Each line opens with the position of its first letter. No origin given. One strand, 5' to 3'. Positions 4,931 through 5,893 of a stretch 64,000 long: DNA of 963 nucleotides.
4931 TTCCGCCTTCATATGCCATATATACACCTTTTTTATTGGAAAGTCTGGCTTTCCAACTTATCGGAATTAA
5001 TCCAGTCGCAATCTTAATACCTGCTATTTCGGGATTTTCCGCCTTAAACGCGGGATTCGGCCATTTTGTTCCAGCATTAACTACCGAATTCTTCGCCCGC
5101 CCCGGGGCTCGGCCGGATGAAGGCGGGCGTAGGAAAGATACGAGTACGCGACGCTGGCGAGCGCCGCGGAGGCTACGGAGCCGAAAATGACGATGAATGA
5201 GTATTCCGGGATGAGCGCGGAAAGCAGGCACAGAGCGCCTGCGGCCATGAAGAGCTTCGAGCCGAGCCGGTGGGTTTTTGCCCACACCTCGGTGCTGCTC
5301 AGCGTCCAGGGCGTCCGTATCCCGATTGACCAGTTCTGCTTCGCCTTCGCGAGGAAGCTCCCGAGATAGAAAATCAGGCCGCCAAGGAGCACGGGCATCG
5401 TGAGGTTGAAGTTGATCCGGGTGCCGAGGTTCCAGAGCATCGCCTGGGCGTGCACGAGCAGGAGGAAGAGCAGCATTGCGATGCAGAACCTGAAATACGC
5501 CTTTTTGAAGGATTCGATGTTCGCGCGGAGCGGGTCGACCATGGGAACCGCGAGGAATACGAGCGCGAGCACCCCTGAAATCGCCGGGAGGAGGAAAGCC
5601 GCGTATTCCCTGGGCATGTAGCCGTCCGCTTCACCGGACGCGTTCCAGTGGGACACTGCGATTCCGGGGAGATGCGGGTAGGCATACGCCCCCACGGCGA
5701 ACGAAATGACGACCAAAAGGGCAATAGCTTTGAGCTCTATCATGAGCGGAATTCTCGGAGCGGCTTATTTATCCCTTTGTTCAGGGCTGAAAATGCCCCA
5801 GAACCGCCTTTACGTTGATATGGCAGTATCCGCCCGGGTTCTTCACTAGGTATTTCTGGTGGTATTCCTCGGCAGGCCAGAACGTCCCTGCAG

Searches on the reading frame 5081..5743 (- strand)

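Call 33: search_protein_families(library=pfam, proteins=[window:5081-5743:-], max_evalue=0.01)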
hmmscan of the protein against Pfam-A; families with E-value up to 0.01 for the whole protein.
window:5081-5743:- (220 aa): 2 families
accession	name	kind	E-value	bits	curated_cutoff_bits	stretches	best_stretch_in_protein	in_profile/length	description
PF13630.11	SdpI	-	9.7e-19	67.7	28.2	1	133-201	1-71/71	SdpI/YfhL protein family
PF07853.16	DUF1648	-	2.2e-16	59.7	28.7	1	9-55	1-47/49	Domain of unknown function (DUF1648)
